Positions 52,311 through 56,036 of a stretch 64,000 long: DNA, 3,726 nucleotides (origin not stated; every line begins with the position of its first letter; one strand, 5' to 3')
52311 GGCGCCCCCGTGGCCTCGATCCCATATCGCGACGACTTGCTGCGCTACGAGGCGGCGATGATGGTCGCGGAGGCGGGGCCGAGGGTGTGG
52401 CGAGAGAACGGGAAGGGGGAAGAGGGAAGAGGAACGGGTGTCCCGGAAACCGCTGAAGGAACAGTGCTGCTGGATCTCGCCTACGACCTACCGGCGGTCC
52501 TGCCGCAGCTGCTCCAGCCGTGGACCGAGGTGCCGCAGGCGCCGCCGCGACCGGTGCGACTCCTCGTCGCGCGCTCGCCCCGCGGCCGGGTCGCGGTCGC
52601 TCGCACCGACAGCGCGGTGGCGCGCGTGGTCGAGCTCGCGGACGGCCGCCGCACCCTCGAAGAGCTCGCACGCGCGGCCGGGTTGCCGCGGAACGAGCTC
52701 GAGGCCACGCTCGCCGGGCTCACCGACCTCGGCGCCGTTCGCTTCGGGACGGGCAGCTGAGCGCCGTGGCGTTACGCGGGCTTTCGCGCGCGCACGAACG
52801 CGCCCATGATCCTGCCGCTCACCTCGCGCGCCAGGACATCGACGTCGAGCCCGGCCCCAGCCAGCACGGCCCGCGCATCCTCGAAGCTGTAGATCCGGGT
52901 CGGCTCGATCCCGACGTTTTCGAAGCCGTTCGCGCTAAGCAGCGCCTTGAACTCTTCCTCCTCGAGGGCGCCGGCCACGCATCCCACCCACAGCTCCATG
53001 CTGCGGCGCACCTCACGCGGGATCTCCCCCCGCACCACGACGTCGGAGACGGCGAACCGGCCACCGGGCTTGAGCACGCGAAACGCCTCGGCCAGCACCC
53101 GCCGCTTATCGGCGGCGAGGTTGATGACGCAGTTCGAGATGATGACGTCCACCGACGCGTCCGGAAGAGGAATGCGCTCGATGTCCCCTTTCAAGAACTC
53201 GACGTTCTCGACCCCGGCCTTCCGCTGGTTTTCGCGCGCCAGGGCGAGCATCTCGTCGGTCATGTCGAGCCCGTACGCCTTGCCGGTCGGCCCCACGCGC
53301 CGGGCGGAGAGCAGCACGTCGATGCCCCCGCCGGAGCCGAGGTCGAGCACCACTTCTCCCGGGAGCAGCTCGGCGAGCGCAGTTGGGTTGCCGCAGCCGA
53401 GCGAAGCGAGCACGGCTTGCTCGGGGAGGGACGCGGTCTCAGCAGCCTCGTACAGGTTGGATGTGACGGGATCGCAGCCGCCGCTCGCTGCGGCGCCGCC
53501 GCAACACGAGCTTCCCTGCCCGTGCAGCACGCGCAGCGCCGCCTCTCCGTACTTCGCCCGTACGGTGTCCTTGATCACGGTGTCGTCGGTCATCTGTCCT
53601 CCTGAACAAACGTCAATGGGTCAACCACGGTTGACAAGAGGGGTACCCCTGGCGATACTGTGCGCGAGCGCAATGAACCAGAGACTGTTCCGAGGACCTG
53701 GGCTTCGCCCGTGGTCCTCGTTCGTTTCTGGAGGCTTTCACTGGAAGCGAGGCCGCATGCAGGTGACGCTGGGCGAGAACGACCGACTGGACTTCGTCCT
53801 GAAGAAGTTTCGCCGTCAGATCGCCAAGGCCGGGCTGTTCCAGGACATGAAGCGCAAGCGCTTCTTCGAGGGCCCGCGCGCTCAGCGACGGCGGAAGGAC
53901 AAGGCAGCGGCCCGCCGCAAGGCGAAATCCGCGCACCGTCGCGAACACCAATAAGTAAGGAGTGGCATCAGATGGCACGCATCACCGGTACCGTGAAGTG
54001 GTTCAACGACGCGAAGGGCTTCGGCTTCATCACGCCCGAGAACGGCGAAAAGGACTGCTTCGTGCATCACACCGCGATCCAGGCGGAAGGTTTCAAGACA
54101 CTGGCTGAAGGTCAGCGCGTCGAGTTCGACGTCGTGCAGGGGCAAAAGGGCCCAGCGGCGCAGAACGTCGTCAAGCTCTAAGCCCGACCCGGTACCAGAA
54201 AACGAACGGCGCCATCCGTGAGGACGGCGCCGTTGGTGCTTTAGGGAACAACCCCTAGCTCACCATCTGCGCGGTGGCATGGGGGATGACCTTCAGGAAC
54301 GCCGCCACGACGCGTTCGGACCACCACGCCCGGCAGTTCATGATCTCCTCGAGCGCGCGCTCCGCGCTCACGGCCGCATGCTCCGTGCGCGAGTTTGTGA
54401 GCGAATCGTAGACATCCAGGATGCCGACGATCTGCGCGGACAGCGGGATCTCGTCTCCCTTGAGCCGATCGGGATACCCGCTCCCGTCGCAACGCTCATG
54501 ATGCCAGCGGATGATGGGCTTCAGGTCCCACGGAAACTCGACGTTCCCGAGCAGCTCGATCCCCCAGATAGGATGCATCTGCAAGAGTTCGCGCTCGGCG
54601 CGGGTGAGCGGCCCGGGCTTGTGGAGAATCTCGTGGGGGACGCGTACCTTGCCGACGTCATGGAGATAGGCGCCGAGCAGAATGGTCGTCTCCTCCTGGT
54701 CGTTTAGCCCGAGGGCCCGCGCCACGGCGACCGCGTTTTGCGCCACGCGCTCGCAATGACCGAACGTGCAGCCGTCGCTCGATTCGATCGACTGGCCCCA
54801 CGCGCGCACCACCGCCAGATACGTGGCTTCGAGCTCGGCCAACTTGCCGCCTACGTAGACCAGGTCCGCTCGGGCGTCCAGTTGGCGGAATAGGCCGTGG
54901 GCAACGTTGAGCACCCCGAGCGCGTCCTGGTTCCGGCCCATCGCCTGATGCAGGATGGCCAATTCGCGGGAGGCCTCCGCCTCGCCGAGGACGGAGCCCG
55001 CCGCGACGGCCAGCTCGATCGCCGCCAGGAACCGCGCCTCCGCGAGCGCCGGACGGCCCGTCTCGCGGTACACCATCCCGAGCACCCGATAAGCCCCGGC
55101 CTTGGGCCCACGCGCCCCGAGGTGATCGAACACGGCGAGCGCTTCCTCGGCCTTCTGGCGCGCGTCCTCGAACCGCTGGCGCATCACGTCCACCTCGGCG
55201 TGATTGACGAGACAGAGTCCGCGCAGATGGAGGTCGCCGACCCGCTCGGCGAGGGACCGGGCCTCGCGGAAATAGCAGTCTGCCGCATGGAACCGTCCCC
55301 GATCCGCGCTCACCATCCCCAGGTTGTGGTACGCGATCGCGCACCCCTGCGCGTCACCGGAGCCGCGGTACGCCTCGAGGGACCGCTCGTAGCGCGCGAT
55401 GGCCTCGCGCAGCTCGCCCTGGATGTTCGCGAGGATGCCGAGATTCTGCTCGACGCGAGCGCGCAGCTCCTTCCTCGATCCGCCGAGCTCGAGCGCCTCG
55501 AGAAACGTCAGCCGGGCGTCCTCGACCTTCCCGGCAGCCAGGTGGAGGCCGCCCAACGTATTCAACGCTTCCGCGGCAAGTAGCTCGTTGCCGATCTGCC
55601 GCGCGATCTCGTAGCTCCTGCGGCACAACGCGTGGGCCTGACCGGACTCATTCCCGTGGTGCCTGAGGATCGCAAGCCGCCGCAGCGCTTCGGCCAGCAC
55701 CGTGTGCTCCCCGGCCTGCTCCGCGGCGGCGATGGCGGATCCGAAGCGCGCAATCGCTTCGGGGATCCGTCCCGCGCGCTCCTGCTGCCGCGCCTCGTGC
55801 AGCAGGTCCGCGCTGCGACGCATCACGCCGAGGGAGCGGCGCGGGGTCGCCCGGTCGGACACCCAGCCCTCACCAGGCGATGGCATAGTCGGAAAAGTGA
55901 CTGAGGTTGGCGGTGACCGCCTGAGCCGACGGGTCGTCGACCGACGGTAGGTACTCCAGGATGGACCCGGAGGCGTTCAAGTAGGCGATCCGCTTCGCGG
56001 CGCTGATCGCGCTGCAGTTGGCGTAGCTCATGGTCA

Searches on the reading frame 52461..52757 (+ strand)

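Call 47: search_protein_families(library=pfam, proteins=[window:52461-52757:+], max_evalue=10)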
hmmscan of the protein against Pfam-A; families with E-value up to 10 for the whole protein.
seq(99 aa): 7 families
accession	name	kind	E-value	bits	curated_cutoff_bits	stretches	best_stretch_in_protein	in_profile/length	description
PF22106.1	NGO1945_C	-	0.00019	22.2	27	1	7-76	8-76/93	NGO1945 C-terminal domain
PF09339.16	HTH_IclR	-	0.0017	18.5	22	1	60-94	13-49/52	IclR helix-turn-helix domain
PF12840.13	HTH_20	-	0.0027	18.1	27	1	59-94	13-49/51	Helix-turn-helix domain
PF08221.17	HTH_9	-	0.0037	17.8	23.4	1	54-96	16-60/62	RNA polymerase III subunit RPC82 helix-turn-helix domain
PF16221.11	HTH_47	-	0.0054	16.7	27.1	1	50-91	33-74/78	winged helix-turn-helix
PF13404.12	HTH_AsnC-type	-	0.0097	16.1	27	1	60-82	14-36/42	AsnC-type helix-turn-helix domain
PF01978.25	TrmB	-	0.014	15.7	25.6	1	59-94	18-53/68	Sugar-specific transcriptional regulator TrmB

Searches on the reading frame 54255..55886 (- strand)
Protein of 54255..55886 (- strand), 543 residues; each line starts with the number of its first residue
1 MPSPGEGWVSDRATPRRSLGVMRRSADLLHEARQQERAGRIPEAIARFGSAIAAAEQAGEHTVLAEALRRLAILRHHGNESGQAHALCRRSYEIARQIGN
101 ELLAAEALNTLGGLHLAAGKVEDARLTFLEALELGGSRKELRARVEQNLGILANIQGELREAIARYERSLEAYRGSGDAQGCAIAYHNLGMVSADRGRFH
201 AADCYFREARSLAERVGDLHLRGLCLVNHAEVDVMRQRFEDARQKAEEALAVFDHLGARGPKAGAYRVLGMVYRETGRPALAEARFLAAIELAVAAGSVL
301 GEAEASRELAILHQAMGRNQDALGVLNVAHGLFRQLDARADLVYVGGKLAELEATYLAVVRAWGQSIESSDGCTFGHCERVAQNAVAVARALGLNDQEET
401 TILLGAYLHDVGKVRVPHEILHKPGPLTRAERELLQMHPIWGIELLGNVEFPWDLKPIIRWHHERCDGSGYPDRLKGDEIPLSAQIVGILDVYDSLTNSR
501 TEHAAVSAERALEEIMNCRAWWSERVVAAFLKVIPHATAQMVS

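Call 5: search_protein_families(library=pfam, proteins=[window:54255-55886:-], max_evalue=0.01)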
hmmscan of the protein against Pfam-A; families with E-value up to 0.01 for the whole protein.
window:54255-55886:- (543 aa): 11 families
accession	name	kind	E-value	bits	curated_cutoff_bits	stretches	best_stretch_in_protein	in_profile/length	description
PF13487.12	HD_5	-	4.3e-31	108.4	27.2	1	367-515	7-158/170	HD domain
PF13424.12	TPR_12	-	8.5e-30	103.2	30.1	5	183-253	3-75/77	Tetratricopeptide repeat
PF01966.28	HD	-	2.5e-20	73.3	22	1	374-494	1-114/116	HD domain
PF17874.7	TPR_MalT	-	2.3e-11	44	45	2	183-343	40-201/336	MalT-like TPR region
PF07719.23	TPR_2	-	1.1e-07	31.8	27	0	105-134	1-30/34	Tetratricopeptide repeat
PF13181.12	TPR_8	-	8.5e-07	29.1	25.7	0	266-293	4-31/34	Tetratricopeptide repeat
PF13374.12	TPR_10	-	3e-06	27.5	27.5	1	183-216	2-35/42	Tetratricopeptide repeat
PF00515.34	TPR_1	-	9.6e-06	25.7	27.8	0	105-134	1-30/34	Tetratricopeptide repeat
PF13432.12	TPR_16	-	6e-05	23.8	32.7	0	236-291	10-59/65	Tetratricopeptide repeat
PF24885.1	TPR_NPHP3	-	0.00026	20.9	100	0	146-214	102-172/239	Nephrocystin-3 TPR domain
PF14938.12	SNAP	-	0.0062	16.5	25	0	271-355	83-167/282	Soluble NSF attachment protein, SNAP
